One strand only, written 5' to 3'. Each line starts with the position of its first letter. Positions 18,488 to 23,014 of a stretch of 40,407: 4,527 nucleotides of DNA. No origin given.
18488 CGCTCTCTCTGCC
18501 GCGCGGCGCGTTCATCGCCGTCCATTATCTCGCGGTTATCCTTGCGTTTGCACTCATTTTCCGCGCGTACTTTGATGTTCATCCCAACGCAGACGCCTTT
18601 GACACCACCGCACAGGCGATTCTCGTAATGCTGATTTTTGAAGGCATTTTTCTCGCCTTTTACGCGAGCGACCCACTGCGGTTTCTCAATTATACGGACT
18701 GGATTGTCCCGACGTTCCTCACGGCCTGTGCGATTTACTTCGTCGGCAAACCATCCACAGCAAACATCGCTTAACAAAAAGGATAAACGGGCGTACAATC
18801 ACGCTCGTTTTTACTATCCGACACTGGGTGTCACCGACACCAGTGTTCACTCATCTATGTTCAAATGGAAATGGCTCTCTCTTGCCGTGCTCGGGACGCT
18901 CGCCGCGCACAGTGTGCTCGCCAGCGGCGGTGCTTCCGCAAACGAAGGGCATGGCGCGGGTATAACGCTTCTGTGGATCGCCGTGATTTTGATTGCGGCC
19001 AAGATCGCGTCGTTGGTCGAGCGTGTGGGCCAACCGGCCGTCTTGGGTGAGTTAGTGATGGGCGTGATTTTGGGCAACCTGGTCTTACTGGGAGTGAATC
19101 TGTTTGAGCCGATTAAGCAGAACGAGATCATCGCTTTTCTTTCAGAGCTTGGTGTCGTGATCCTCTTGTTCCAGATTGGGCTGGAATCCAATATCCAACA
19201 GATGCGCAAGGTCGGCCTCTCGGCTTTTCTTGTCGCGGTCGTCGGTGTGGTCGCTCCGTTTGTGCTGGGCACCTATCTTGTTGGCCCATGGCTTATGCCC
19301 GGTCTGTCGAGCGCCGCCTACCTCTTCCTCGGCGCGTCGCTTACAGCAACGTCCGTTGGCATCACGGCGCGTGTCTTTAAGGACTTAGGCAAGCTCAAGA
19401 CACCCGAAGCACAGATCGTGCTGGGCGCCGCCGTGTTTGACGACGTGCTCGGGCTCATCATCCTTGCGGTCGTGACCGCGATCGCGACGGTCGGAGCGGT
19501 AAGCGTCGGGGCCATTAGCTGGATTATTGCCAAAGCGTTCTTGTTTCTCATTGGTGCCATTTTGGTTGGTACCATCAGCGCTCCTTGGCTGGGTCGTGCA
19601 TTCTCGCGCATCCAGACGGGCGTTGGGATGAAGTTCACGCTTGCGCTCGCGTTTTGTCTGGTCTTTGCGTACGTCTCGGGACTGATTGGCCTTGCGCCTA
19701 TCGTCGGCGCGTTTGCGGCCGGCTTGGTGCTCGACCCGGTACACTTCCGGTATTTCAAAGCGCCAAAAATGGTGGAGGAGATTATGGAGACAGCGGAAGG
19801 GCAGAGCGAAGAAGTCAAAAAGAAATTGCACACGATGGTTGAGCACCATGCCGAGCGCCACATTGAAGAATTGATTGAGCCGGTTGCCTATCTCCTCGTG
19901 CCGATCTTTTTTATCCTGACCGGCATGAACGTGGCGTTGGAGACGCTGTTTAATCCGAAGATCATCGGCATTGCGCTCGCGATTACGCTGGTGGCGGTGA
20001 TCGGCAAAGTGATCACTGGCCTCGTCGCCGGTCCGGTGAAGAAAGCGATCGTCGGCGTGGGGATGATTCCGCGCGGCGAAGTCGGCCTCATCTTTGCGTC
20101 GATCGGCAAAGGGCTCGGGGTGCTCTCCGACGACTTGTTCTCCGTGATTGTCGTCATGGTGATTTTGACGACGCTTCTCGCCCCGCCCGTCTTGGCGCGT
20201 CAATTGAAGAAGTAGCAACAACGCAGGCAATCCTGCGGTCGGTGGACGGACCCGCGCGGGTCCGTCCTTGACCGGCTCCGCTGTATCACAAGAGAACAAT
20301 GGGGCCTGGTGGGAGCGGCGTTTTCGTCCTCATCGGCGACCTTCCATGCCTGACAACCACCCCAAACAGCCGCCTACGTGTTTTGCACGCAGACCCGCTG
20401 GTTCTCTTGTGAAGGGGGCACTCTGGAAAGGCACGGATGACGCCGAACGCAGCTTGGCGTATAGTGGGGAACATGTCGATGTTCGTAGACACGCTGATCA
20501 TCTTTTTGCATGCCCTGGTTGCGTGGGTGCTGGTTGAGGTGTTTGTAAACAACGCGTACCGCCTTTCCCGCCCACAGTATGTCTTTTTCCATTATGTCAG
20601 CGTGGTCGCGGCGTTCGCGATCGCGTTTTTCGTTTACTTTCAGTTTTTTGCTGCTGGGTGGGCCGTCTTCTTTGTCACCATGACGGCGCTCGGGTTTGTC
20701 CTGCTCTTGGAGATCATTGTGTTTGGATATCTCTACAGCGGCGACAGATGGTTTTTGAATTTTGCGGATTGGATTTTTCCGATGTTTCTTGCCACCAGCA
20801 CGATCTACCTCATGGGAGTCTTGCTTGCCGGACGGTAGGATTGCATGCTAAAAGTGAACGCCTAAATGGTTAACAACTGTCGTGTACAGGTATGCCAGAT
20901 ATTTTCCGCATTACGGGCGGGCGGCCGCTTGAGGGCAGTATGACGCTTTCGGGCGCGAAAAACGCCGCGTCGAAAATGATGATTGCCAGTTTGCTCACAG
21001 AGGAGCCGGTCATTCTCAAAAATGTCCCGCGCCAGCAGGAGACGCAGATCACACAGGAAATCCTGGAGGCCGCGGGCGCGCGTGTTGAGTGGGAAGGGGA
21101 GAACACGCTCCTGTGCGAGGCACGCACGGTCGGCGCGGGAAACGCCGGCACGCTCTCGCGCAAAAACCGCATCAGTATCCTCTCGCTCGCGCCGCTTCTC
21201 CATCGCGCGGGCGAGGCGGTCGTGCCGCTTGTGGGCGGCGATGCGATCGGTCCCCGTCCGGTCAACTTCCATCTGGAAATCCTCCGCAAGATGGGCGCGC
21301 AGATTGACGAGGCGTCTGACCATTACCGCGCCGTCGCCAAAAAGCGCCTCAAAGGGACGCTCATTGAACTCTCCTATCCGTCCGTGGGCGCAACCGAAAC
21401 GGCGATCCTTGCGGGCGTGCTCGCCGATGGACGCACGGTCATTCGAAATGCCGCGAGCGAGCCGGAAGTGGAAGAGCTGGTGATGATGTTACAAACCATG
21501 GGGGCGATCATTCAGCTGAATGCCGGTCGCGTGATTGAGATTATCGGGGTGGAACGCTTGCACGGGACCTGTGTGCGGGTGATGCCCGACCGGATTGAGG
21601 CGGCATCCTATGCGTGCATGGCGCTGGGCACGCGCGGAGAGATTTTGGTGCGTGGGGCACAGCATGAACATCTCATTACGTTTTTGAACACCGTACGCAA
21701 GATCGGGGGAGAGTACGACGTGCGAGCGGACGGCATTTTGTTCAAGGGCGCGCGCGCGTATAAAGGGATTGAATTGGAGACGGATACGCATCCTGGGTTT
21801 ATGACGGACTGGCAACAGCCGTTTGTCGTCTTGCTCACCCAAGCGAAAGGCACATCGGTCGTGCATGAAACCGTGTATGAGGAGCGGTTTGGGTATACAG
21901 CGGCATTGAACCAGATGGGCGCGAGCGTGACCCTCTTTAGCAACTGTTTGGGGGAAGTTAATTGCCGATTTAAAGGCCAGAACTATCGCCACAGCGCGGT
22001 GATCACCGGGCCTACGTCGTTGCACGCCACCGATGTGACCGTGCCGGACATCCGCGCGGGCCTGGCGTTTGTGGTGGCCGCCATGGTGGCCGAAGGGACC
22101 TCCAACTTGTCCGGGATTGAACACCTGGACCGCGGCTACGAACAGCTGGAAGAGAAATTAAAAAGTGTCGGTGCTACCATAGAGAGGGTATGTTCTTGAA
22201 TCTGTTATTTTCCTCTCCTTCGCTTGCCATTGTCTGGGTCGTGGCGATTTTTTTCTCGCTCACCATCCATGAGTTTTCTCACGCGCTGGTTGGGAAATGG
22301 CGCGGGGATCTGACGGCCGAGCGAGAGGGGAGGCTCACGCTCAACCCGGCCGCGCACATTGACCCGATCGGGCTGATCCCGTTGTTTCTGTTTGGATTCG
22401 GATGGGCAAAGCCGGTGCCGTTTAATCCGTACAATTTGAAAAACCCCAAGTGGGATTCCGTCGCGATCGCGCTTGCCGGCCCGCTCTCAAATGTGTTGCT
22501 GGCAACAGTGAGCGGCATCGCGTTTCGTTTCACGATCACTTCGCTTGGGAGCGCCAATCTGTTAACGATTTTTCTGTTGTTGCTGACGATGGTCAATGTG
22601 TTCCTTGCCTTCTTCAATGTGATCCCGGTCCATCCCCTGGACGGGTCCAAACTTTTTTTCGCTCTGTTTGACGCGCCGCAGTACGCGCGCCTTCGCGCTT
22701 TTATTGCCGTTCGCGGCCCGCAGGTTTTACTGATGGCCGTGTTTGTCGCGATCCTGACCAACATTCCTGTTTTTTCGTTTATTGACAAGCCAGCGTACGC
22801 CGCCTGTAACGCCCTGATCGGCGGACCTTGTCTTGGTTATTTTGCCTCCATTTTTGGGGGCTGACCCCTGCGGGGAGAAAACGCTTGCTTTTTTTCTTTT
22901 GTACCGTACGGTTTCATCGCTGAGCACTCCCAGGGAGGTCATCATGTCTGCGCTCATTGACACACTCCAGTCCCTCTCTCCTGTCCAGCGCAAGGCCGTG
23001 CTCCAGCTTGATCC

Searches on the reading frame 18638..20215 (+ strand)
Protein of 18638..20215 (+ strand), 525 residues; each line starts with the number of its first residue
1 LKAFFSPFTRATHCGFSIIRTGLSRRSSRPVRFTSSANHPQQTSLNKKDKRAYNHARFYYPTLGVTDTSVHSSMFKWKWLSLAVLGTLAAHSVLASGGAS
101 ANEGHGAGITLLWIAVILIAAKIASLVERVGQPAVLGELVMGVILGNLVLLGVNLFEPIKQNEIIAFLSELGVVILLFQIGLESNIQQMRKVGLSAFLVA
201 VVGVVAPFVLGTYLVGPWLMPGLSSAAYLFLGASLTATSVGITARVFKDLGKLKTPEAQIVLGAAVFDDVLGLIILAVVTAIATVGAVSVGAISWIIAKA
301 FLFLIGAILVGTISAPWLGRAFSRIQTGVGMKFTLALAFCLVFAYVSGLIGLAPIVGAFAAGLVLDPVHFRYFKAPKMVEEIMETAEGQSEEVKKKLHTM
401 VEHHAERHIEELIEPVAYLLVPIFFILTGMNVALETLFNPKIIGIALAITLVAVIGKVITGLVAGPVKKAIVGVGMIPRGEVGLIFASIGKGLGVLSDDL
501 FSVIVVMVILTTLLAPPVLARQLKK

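Call 15: search_protein_families(library=pfam, proteins=[window:18638-20215:+])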
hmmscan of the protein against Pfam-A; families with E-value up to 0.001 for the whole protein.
window:18638-20215:+ (525 aa): 1 family
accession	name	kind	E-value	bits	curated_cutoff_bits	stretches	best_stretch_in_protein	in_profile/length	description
PF00999.27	Na_H_Exchanger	-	1.1e-65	222.4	26.2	2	119-371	5-244/375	Sodium/hydrogen exchanger, transmembrane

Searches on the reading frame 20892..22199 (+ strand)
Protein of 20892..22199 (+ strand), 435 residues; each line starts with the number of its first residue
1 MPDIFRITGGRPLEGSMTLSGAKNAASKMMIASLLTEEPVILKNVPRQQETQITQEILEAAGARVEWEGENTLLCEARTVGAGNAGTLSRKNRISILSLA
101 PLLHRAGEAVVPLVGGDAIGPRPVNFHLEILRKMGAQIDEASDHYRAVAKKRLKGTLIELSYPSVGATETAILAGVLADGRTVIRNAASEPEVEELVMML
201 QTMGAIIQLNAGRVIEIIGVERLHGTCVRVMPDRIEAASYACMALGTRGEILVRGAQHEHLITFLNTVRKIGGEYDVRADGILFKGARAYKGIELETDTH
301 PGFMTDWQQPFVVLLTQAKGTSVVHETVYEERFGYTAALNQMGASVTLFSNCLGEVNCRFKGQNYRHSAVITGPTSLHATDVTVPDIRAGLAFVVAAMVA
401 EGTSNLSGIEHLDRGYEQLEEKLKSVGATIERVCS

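Call 15: search_protein_families(library=pfam, proteins=[window:20892-22199:+])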
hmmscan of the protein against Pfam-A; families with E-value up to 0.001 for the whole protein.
window:20892-22199:+ (435 aa): 1 family
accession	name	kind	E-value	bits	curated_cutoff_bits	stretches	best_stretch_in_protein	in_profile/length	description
PF00275.25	EPSP_synthase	-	6.9e-72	242.9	22.8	1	8-423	2-417/417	EPSP synthase (3-phosphoshikimate 1-carboxyvinyltransferase)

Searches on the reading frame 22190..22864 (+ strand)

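Call 15: search_protein_families(library=pfam, proteins=[window:22190-22864:+])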
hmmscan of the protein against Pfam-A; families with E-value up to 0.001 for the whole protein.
window:22190-22864:+ (224 aa): 1 family
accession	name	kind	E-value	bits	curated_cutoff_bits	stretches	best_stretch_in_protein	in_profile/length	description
PF02163.28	Peptidase_M50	-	3.1e-12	46.7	27.2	2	125-165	159-203/221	Peptidase family M50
